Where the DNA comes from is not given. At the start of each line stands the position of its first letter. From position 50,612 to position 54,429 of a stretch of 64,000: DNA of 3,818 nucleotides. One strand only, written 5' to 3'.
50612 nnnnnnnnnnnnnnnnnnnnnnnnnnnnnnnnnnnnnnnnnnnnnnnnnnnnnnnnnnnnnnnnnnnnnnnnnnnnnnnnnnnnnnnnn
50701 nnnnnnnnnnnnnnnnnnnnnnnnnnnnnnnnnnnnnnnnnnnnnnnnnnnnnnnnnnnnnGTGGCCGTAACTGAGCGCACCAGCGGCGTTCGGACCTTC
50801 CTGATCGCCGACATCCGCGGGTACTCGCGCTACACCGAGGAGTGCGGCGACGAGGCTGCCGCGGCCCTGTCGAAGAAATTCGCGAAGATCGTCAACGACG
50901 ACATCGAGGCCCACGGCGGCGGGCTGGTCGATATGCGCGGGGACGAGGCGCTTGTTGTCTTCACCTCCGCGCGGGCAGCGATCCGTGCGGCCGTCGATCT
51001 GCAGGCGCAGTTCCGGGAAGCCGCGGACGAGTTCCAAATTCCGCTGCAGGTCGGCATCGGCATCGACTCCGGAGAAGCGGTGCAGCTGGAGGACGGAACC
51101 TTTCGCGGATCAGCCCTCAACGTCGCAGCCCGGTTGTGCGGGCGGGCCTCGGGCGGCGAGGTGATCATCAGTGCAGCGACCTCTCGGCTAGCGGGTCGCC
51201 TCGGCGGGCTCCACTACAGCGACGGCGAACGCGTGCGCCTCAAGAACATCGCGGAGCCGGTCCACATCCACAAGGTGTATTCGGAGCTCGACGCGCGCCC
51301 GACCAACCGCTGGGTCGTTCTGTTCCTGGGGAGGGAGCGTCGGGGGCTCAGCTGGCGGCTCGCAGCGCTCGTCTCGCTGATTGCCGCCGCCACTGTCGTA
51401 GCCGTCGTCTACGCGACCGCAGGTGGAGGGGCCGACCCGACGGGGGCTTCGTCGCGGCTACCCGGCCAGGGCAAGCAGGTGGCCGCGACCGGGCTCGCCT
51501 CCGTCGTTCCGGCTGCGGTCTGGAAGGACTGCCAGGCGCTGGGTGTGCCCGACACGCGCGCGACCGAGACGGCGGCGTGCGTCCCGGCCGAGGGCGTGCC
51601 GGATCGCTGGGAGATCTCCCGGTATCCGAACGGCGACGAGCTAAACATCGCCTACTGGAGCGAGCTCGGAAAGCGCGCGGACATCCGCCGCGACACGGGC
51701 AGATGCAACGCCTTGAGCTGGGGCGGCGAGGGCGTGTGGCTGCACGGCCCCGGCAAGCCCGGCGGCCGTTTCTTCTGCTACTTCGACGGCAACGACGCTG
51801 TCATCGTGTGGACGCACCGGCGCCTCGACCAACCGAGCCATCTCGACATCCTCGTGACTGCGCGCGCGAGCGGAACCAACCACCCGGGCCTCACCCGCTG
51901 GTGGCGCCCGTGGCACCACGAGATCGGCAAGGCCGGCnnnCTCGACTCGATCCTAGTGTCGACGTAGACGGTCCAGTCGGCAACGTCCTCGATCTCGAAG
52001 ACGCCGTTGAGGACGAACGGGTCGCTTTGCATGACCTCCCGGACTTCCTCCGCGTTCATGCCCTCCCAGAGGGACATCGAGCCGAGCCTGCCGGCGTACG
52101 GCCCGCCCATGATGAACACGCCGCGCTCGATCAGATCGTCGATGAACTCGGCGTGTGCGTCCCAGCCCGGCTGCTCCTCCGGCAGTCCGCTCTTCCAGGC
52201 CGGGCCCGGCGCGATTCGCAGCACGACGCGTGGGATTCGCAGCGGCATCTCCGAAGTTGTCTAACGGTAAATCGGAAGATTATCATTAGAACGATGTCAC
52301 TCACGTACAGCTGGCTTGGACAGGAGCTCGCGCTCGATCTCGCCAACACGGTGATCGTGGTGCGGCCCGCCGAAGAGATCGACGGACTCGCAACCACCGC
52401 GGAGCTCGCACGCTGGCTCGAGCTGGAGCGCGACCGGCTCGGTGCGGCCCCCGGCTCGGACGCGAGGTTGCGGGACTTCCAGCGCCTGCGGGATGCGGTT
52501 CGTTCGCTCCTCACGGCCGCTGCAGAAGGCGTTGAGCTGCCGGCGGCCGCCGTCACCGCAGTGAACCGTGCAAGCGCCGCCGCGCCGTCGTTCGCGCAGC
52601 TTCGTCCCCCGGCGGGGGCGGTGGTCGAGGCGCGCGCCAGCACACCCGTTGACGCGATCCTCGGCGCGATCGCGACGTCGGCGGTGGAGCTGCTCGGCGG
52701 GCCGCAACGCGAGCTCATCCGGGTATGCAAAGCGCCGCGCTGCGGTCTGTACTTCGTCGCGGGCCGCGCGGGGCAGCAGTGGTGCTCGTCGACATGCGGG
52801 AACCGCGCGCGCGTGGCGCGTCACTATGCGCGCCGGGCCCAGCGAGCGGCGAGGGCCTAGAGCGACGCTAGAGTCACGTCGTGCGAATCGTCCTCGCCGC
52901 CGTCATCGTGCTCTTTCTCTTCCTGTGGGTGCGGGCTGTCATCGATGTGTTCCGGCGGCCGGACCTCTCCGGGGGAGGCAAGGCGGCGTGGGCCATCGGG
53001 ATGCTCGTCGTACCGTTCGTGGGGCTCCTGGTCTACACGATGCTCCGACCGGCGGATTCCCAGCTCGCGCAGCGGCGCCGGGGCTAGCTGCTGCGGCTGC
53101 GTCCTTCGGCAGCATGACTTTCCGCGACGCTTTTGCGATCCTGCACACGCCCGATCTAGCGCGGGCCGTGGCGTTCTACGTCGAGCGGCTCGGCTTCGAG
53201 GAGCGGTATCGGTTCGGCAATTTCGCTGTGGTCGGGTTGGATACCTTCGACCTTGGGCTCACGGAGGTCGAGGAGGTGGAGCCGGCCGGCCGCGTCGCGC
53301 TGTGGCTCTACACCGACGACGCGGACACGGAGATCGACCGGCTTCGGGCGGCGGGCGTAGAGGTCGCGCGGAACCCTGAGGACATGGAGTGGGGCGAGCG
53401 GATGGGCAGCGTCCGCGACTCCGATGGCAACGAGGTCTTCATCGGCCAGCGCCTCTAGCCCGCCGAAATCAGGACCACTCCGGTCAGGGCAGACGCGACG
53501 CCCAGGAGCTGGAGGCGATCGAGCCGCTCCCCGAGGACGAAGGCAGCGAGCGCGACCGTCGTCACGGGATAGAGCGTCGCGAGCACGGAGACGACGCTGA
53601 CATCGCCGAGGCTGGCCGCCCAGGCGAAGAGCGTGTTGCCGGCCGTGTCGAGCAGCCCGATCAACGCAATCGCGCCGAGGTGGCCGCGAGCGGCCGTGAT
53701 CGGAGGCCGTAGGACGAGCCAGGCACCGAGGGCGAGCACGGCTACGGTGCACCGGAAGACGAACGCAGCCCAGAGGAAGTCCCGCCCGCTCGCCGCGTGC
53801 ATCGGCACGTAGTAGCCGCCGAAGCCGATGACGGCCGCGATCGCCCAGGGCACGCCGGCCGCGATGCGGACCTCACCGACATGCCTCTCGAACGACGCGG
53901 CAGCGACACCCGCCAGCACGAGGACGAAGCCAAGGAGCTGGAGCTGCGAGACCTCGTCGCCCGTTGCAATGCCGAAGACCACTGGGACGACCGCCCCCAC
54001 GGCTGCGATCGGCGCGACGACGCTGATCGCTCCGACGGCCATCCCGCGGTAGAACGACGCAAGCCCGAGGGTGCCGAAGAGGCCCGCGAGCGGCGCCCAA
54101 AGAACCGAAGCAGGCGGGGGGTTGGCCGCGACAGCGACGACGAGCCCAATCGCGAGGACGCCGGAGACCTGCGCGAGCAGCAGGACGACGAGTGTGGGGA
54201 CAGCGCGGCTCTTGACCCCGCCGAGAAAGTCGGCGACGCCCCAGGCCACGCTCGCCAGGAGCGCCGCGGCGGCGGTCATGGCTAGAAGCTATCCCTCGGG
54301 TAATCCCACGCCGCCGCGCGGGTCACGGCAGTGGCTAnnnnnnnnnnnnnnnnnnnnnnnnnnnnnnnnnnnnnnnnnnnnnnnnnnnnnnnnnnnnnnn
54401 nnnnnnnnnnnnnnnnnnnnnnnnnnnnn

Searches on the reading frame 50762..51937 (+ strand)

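Call 20: search_protein_families(library=pfam, proteins=[window:50762-51937:+], max_evalue=0.001)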
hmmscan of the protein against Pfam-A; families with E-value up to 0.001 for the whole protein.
window:50762-51937:+ (392 aa): 1 family
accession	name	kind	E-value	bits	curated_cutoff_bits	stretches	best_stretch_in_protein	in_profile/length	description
PF00211.25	Guanylate_cyc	-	0.00019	21.5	21.9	1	12-145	10-156/183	Adenylate and Guanylate cyclase catalytic domain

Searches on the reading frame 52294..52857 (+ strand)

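Call 20: search_protein_families(library=pfam, proteins=[window:52294-52857:+], max_evalue=0.001)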
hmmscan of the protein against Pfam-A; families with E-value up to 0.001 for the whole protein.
window:52294-52857:+ (188 aa): 2 families
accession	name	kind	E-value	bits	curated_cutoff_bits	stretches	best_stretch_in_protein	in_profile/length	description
PF07336.16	ABATE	-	4.2e-23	82.8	24.4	1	11-137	2-130/130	Putative stress-induced transcription regulator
PF11706.13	zf-CGNR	-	1.1e-11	44.8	24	1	142-181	2-44/44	CGNR zinc finger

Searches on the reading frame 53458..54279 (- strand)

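Call 20: search_protein_families(library=pfam, proteins=[window:53458-54279:-], max_evalue=0.001)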
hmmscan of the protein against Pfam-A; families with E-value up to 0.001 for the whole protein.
window:53458-54279:- (274 aa): 1 family
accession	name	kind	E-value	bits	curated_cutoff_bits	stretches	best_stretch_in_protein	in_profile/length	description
PF00892.27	EamA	-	4.6e-23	82.4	28.2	2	142-272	3-134/135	EamA-like transporter family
